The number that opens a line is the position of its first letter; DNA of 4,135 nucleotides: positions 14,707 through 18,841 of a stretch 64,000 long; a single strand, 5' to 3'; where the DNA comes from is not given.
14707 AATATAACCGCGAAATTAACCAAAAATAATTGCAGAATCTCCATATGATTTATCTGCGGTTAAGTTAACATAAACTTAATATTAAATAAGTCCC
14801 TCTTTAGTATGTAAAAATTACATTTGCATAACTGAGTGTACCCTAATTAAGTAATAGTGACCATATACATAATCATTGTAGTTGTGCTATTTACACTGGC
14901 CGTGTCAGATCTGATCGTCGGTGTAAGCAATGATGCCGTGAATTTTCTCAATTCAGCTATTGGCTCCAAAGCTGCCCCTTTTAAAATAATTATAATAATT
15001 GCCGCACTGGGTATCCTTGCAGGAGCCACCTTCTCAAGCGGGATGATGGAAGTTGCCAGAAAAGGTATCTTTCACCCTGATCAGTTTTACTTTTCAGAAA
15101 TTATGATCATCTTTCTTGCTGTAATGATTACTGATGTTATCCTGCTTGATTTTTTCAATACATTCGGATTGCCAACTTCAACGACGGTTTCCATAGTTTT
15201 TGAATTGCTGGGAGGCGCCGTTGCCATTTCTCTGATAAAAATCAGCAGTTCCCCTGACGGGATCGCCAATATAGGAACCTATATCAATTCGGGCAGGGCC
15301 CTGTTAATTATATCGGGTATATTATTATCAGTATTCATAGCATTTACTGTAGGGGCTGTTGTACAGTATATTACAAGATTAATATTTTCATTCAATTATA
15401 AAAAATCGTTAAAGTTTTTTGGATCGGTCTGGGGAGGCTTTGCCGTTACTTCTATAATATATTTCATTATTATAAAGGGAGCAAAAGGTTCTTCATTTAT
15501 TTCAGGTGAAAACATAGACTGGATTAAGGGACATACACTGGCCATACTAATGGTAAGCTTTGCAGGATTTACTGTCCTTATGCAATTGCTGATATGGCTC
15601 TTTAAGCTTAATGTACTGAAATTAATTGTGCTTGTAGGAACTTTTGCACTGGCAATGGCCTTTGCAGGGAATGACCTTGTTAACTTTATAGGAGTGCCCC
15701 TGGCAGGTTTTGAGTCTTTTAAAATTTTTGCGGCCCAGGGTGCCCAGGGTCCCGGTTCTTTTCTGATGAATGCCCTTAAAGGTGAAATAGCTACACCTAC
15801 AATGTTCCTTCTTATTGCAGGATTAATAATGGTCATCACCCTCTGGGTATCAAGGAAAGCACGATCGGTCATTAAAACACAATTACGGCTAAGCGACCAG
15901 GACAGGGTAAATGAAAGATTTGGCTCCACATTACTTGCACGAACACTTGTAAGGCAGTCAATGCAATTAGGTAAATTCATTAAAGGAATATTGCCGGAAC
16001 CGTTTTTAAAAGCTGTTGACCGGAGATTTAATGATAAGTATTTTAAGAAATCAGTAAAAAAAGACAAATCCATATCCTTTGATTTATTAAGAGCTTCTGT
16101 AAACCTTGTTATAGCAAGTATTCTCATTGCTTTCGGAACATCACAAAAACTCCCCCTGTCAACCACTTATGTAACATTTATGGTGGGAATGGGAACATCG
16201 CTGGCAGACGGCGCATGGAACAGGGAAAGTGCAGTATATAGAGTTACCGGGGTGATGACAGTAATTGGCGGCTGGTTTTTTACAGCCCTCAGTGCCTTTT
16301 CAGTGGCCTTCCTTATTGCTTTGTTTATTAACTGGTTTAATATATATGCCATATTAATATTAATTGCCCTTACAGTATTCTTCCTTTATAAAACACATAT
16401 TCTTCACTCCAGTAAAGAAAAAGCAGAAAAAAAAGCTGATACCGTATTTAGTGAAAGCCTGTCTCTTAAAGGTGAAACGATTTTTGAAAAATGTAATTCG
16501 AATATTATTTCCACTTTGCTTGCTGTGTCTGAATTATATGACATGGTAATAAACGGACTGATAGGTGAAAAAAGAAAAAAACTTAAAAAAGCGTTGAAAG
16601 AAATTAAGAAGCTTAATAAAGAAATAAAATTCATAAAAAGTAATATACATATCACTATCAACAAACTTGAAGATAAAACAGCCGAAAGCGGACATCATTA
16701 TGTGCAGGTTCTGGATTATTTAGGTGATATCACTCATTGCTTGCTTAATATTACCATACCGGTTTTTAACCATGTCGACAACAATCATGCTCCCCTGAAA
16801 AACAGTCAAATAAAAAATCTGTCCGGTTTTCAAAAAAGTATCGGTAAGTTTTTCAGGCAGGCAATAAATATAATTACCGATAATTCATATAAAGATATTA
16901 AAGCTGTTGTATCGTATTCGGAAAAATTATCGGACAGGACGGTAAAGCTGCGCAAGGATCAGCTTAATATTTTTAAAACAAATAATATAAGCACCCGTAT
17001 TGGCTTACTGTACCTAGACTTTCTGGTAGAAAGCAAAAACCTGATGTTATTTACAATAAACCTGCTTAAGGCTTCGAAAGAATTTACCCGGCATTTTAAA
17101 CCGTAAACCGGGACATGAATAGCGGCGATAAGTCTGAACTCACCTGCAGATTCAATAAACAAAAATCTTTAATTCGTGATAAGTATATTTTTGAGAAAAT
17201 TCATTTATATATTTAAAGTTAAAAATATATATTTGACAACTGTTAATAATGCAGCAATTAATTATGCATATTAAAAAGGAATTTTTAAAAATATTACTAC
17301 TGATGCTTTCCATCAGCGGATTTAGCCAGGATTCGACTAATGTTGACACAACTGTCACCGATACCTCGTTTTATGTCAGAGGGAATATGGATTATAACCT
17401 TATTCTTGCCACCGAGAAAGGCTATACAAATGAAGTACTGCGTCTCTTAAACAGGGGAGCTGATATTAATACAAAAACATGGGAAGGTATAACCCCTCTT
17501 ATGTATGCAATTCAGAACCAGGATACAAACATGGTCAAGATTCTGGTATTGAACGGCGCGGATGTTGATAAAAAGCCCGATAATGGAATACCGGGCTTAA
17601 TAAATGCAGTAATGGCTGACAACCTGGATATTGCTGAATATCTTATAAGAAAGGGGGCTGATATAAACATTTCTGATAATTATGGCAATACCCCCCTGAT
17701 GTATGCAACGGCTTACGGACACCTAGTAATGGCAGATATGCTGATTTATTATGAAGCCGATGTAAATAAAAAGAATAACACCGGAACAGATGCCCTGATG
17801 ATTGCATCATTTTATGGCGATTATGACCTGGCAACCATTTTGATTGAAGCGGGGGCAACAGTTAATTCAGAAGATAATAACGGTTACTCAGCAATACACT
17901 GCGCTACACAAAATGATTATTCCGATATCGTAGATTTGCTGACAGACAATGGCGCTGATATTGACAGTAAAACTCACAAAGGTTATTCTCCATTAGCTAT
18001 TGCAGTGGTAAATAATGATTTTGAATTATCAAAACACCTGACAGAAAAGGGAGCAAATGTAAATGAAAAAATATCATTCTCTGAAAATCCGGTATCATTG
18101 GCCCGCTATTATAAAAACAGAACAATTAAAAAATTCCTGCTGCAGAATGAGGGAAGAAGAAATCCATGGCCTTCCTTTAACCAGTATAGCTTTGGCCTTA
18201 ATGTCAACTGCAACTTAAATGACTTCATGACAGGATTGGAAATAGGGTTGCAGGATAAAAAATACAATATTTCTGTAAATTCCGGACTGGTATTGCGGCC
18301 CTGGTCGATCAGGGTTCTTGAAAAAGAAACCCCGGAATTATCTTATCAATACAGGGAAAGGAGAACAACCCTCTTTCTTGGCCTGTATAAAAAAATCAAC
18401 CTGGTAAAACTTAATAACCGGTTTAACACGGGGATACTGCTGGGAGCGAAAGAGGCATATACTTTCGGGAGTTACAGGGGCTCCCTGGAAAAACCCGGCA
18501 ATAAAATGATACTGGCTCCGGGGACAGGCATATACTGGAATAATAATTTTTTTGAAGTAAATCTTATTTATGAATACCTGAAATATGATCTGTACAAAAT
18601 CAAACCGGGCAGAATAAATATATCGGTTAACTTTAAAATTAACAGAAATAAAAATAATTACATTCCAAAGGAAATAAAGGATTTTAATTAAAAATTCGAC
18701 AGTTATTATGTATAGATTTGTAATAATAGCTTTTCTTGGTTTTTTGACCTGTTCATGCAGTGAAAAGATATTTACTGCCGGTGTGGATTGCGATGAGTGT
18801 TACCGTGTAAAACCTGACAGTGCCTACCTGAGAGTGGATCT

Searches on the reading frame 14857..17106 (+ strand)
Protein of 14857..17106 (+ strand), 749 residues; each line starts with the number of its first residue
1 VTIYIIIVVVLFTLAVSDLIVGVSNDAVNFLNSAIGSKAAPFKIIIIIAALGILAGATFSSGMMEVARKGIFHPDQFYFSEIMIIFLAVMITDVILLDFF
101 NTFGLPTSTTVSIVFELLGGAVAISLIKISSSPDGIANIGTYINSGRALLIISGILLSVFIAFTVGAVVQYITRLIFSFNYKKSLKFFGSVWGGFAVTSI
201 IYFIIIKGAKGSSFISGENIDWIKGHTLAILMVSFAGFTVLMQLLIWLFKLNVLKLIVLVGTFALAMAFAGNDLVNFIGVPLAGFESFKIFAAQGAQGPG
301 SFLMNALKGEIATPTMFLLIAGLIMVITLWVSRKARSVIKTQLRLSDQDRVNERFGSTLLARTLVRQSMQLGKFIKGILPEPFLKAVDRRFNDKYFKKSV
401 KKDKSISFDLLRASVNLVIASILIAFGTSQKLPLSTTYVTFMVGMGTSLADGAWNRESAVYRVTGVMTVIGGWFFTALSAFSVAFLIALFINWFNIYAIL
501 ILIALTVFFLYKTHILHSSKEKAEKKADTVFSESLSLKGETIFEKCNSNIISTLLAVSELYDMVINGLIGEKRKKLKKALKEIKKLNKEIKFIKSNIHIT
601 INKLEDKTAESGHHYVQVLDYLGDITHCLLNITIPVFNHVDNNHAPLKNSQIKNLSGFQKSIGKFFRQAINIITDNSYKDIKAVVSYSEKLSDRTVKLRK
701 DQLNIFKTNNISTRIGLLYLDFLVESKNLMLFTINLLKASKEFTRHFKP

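Call 68: search_protein_families(library=pfam, proteins=[window:14857-17106:+], max_evalue=0.00001)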
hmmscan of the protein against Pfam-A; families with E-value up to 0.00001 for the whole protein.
window:14857-17106:+ (749 aa): 1 family
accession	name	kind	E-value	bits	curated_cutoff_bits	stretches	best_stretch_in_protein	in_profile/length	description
PF01384.25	PHO4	-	5.4e-21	75.4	33.7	2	25-332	4-262/350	Phosphate transporter family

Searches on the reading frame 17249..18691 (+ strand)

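Call 68: search_protein_families(library=pfam, proteins=[window:17249-18691:+], max_evalue=0.00001)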
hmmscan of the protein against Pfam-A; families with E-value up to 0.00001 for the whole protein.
window:17249-18691:+ (480 aa): 6 families
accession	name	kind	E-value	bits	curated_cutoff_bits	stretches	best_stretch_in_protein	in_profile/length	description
PF12796.13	Ank_2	-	2.3e-54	182.3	27.3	4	183-274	1-89/90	Ankyrin repeats (3 copies)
PF00023.36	Ank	-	7e-43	142.6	21.1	1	145-177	1-33/33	Ankyrin repeat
PF13606.12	Ank_3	-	4.2e-30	100.4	22.3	0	80-107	2-29/30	Ankyrin repeat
PF13637.12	Ank_4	-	3.8e-29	100.5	22.7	1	119-166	3-50/50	Ankyrin repeats (many copies)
PF13857.12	Ank_5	-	1.7e-22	79.7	27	1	132-182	1-51/56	Ankyrin repeats (many copies)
PF23745.1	ANK_LRRK2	-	1.1e-08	35.4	27.5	0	152-234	37-116/130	LRRK2 ANK repeat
